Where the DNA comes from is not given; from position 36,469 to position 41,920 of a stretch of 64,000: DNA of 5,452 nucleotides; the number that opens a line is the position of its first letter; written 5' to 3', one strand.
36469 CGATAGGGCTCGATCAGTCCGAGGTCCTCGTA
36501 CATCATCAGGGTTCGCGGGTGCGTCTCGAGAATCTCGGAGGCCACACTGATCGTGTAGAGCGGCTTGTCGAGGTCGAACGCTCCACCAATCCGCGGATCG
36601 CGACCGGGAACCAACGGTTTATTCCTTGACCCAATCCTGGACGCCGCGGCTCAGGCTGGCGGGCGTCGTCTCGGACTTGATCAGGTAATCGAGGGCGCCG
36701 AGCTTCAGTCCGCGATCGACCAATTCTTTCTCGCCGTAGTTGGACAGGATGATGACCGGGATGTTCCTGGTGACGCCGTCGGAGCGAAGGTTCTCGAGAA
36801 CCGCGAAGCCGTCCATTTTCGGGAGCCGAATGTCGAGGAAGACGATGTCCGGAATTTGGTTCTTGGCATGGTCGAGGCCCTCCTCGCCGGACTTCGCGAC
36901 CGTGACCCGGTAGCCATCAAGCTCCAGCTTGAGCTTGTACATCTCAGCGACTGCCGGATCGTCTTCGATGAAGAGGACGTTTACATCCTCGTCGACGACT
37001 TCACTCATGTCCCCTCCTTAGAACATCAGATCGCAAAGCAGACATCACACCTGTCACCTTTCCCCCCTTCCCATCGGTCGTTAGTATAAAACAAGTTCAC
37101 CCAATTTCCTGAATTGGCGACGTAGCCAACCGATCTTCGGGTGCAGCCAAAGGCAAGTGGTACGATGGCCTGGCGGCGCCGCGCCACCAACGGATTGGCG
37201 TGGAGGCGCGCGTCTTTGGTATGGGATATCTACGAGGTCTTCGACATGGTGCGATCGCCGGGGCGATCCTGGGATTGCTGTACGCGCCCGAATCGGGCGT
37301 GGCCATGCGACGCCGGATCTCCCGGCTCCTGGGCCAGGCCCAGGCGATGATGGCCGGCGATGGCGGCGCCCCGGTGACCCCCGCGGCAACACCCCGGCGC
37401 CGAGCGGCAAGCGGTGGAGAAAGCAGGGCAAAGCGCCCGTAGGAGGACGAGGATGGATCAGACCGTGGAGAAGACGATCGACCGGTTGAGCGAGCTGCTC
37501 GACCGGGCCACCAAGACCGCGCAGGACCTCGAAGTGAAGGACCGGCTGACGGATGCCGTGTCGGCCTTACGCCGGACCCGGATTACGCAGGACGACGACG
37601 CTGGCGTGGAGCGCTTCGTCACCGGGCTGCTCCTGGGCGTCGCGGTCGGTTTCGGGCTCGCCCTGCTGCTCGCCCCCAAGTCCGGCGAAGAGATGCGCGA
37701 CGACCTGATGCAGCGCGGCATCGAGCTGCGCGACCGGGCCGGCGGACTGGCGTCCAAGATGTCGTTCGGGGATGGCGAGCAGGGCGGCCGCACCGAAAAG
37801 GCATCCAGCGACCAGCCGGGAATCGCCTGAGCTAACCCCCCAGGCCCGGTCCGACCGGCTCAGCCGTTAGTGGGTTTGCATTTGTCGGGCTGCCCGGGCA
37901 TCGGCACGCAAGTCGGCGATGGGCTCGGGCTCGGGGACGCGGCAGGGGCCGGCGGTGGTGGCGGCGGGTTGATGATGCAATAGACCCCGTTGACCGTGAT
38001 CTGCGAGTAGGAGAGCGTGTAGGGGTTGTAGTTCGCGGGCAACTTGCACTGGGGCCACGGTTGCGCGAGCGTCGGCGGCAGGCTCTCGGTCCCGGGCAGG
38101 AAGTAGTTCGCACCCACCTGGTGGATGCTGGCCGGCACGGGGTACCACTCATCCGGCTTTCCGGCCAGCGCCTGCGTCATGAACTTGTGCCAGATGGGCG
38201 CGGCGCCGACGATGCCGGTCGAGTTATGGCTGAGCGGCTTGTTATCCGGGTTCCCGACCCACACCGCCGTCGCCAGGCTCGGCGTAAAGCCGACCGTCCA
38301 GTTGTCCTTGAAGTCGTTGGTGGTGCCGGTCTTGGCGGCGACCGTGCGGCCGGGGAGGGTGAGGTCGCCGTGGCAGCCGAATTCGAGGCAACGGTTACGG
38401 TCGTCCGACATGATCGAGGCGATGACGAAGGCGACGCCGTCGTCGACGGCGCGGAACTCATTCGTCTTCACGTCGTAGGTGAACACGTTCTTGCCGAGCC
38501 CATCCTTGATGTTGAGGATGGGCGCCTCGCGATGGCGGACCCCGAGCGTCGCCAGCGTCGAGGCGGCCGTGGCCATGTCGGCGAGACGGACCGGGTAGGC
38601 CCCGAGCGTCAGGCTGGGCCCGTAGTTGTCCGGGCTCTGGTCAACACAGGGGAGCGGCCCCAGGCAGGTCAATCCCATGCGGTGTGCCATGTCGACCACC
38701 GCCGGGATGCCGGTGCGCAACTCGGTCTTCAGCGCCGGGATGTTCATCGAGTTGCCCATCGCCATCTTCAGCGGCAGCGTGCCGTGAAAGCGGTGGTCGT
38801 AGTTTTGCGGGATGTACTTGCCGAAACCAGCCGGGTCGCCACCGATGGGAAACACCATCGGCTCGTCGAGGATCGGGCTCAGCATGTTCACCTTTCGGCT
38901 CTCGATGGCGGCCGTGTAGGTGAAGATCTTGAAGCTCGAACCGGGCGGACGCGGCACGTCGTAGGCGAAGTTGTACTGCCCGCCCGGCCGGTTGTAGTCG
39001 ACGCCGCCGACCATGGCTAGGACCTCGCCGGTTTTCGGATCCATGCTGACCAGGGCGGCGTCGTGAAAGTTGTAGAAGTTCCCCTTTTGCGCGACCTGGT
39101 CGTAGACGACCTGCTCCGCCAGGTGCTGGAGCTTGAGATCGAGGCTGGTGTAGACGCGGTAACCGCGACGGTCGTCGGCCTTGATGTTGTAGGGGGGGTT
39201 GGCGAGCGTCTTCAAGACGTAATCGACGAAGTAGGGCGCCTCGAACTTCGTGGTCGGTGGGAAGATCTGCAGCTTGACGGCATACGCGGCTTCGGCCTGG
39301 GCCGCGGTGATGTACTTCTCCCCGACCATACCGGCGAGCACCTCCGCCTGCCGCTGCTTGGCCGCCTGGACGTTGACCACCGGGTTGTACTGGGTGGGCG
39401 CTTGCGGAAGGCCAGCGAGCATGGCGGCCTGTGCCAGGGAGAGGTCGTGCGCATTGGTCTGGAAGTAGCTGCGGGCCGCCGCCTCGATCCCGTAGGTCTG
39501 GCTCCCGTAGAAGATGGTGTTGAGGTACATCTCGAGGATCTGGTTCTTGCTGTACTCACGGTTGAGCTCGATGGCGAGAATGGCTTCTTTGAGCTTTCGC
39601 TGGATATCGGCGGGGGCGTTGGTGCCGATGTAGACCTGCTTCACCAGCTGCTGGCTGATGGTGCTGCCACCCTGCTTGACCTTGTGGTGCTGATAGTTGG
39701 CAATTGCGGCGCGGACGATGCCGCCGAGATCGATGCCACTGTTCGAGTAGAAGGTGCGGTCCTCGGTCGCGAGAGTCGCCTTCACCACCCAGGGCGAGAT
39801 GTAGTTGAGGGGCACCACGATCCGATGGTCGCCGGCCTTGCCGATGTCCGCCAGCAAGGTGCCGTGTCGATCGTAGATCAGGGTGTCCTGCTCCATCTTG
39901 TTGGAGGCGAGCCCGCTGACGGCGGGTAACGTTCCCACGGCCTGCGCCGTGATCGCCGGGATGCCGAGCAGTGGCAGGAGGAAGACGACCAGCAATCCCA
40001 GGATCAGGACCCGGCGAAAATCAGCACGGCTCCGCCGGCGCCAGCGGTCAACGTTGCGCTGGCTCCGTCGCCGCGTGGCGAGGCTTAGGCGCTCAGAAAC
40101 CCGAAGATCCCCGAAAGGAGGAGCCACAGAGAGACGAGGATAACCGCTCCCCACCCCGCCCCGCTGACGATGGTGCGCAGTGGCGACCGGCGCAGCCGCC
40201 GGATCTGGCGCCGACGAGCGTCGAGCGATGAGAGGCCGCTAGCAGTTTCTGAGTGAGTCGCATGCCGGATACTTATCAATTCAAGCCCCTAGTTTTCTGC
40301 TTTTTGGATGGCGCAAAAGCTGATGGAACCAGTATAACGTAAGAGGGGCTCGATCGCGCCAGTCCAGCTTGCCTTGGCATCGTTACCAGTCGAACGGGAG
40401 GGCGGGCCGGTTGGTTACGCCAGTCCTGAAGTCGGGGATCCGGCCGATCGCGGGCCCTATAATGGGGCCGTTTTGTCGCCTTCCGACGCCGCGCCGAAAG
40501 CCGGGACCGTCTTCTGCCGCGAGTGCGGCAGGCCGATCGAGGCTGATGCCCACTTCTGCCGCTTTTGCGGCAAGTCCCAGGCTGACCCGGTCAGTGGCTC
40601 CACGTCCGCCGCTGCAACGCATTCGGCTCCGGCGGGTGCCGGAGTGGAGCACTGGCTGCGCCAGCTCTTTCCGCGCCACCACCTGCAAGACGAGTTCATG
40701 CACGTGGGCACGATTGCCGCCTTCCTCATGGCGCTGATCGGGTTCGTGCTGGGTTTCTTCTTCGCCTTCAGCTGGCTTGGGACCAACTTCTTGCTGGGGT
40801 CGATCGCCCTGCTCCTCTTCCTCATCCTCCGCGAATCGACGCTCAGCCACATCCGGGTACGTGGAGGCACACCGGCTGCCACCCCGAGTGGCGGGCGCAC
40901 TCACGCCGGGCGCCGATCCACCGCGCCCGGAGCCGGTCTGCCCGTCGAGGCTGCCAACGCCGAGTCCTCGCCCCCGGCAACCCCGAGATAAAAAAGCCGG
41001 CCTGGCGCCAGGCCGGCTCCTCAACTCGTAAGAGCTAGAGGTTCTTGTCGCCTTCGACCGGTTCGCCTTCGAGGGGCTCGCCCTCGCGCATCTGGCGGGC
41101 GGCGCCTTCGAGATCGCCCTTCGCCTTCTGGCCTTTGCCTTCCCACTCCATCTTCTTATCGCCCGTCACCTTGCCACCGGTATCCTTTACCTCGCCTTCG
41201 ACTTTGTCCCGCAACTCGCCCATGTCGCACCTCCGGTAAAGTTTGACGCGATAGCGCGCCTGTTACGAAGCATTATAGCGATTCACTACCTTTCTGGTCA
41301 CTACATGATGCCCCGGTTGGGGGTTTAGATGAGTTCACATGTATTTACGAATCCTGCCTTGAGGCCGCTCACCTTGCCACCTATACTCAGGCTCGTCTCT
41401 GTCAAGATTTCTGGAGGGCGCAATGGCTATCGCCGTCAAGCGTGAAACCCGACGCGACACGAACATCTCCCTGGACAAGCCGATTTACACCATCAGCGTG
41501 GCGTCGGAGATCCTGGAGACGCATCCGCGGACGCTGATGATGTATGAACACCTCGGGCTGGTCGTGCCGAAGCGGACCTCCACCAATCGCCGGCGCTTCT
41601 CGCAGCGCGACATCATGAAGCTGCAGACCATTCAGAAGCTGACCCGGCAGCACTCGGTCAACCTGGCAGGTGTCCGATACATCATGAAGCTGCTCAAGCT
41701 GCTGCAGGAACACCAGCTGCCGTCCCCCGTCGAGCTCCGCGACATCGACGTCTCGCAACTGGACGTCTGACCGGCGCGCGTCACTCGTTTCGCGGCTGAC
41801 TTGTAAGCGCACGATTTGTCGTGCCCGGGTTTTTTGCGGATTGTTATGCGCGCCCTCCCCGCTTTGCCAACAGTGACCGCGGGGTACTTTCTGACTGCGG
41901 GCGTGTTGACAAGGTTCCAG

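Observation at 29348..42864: Expansion of HspR-like MerR regulators (five paralogs in 13 kb), two of them fused into CheY-like REC + HspR cassettes in inverted orientation, embedded among stress genes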

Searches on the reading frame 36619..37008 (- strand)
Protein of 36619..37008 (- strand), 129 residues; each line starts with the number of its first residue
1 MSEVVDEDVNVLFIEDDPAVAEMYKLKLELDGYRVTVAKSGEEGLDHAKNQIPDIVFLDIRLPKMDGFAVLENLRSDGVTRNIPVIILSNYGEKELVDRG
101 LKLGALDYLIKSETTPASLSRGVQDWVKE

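Call 3: search_protein_families(library=pfam, proteins=[window:36619-37008:-], max_evalue=0.01)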
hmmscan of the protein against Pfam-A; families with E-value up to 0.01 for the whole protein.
window:36619-37008:- (129 aa): 2 families
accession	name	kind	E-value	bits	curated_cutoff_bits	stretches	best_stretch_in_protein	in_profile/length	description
PF00072.30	Response_reg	-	3.9e-25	88.6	30.2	1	11-114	1-102/111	Response regulator receiver domain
PF23198.2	PDE8A_N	-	0.00062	20.1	29.6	1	29-86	31-89/147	PDE8A-like, N-terminal domain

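Call 4: search_protein_families(library=ncbifam, proteins=[window:36619-37008:-], max_evalue=0.01)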
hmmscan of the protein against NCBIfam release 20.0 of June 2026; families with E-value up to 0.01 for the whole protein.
window:36619-37008:- (129 aa): 100 families (the best 25 are shown)
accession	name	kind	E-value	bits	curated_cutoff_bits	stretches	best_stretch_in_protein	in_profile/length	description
TIGR02154.1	PhoB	equivalog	9.6e-22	77.4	296.2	1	10-112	4-106/226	phosphate regulon transcriptional regulator PhoB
NF041733.1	resp_reg_CseB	equivalog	2.2e-21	76.3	350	1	10-117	2-106/228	two-component system response regulator CseB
NF045944.1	ResRegRpaBCyano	equivalog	1.2e-20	73.9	330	1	12-112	1-98/229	response regulator transcription factor RpaB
NF040689.1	MtrAB_MtrA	equivalog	2.8e-20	72.6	300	1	11-112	1-99/219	MtrAB system response regulator MtrA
NF007135.0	PRK09581.1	equivalog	1.1e-19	70.6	474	1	10-111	4-105/457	PleD family two-component system response regulator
NF008469.0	PRK11361.1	equivalog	3.1e-19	69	714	1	10-112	6-106/461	acetoacetate metabolism transcriptional regulator AtoC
TIGR01387.1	cztR_silR_copR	subfamily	4.4e-18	65.7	279.2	1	11-114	1-102/218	heavy metal response regulator transcription factor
NF045991.1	RespRegCtrARhodob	equivalog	4.6e-18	65.8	350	1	10-112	2-102/224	response regulator transcription factor CtrA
NF008296.0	PRK11083.1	equivalog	5.1e-18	65.3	273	1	9-112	4-104/228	two-component system response regulator CreB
NF051850.1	RespRegRprY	equivalog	7.1e-18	64.9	370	1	6-112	2-106/234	response regulator transcription factor RprY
NF040534.1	resp_reg_YycF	equivalog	7.7e-18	64.6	340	1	10-115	2-104/231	response regulator YycF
NF045505.1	RR_RssB_Pseudo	equivalog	9.1e-18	64.5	700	1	7-122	4-117/394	two-component system response regulator RssB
NF053854.1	RespRegPhoBBctds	equivalog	1.7e-17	63.6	270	1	11-111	1-100/225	two-component system response regulator PhoB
NF007689.0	PRK10365.1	equivalog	2.7e-17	62.7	760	1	6-112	3-107/441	sigma-54-dependent response regulator transcription factor ZraR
NF041946.1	LuxO_transreg_Vib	equivalog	4.1e-17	62.1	800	1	14-112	2-98/463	quorum-sensing sigma-54 dependent transcriptional regulator LuxO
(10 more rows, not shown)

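Call 41: search_solved_structures(query=window:36619-37008:-, max_evalue=1e-12)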
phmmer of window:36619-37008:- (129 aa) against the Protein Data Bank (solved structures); distinct sequences matched with E-value up to 1e-12: 35.
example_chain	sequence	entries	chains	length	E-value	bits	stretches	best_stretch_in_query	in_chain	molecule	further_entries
9xzo_A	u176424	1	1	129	2e-20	76.3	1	10-111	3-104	De novo protein M1X0B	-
9g85_A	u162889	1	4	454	1.4e-19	73.6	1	10-111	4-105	Response regulator PleD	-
2wb4_A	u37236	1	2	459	1.4e-19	73.6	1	10-111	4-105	DIGUANYLATE CYCLASE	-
9g86_A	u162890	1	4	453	1.5e-19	73.5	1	10-111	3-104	Response regulator PleD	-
1w25_A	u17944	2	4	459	1.6e-19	73.4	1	10-111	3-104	STALKED-CELL DIFFERENTIATION CONTROLLING PROTEIN | RESPONSE REGULATOR PLED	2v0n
9dvt_R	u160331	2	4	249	1.3e-18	70.5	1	10-114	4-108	DNA-binding dual master transcriptional regulator RpaA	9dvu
3t6k_A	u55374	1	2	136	6.6e-17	65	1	11-112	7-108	Response regulator receiver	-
5ep0_A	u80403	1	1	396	1.3e-16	64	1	10-112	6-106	Putative repressor protein luxO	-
9ji3_J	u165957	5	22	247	8.5e-16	61.4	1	8-112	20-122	DNA-binding response regulator | Possible two component system response transcriptional positive regulator PhoP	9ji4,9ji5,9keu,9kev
3r0j_A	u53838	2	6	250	8.8e-16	61.3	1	8-112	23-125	POSSIBLE TWO COMPONENT SYSTEM RESPONSE TRANSCRIPTIONAL POSITIVE REGULATOR PHOP | Response regulator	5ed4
4qpj_C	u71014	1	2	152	1.2e-15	60.9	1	9-111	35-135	Cell cycle response regulator CtrA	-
1mvo_A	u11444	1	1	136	2.5e-15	59.9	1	10-112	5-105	PhoP response regulator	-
3nnn_A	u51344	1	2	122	5.6e-15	58.7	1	8-111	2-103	DNA BINDING RESPONSE REGULATOR D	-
3c3m_A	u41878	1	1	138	7.8e-15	58.3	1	10-90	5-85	Response regulator receiver protein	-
4ja2_A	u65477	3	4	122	9.6e-15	58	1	10-116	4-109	Response regulator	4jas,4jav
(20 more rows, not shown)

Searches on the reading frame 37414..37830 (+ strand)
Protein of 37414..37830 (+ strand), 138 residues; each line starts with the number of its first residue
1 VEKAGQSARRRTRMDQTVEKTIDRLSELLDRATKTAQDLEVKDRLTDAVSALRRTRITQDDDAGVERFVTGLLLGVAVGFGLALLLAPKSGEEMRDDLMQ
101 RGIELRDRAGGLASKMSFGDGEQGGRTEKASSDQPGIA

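Call 3: search_protein_families(library=pfam, proteins=[window:37414-37830:+], max_evalue=0.01)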
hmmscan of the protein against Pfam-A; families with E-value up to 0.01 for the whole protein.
window:37414-37830:+ (138 aa): 1 family
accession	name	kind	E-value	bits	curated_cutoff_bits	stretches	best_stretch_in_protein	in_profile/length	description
PF12732.12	YtxH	-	2.3e-13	50.8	37.5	1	70-127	2-49/71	YtxH-like protein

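Call 4: search_protein_families(library=ncbifam, proteins=[window:37414-37830:+], max_evalue=0.01)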
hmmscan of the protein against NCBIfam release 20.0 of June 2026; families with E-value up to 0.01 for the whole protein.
window:37414-37830:+ (138 aa): 0 families

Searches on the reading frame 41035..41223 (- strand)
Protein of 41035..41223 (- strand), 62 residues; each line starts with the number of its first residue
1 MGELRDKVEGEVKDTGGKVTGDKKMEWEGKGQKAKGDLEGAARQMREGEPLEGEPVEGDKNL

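Call 3: search_protein_families(library=pfam, proteins=[window:41035-41223:-], max_evalue=0.01)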
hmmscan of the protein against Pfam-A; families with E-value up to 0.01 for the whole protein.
window:41035-41223:- (62 aa): 1 family
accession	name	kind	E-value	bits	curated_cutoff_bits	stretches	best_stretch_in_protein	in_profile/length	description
PF05532.17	CsbD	-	2.3e-08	34.3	40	1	6-47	8-49/53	CsbD-like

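Call 4: search_protein_families(library=ncbifam, proteins=[window:41035-41223:-], max_evalue=0.01)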
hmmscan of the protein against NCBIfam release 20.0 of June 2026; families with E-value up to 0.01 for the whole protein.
window:41035-41223:- (62 aa): 1 family
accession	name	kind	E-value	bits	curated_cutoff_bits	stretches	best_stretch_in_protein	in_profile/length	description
NF050175.1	MBP-1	equivalog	1.7e-05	25.1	80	1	6-42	17-53/78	microaggregate-binding protein 1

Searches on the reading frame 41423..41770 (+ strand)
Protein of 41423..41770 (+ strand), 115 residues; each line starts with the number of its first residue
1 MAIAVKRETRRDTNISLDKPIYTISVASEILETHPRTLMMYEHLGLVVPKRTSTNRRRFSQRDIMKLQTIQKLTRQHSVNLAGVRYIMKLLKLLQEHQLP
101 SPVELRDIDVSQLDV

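Call 3: search_protein_families(library=pfam, proteins=[window:41423-41770:+], max_evalue=0.01)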
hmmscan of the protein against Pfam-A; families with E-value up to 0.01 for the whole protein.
window:41423-41770:+ (115 aa): 3 families
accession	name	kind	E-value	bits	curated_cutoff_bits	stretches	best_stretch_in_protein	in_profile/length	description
PF13411.12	MerR_1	-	2.3e-15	56.9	21.6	1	22-89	1-67/69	MerR HTH family regulatory protein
PF00376.29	MerR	-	5.5e-08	32.9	28.2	1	23-59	1-38/38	MerR family regulatory protein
PF13591.12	MerR_2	-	8.4e-07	29.1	29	1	28-94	7-72/84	MerR HTH family regulatory protein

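Call 4: search_protein_families(library=ncbifam, proteins=[window:41423-41770:+], max_evalue=0.01)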
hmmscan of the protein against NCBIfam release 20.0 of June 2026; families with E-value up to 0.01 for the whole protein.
window:41423-41770:+ (115 aa): 7 families
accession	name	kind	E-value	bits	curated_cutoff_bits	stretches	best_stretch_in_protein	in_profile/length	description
NF047375.1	HeatShock_HspR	equivalog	1.7e-26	92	105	1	19-96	1-78/92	heat shock protein transcriptional repressor HspR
NF047377.1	heat_HspR_dupli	exception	5.9e-24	84.8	300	1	12-98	117-203/214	heat shock protein transcriptional repressor HspR, fused homodimer type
NF050798.1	TF_FtsR_Actino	equivalog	6.2e-08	33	150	1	41-95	25-79/223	transcriptional regulator FtsR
NF053740.1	TransRegTnrAGPos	equivalog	1.1e-05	25.6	140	1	17-72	8-63/108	hypothetical protein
NF041849.1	trans_regNmlR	equivalog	0.0003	20.8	175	1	24-85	3-64/117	stress response transcriptional regulator NmlR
TIGR02044.1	CueR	equivalog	0.00048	20.2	147.4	1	36-92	15-71/127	Cu(I)-responsive transcriptional regulator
TIGR01950.1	SoxR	equivalog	0.00052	19.8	116.9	1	37-100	17-76/142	redox-sensitive transcriptional activator SoxR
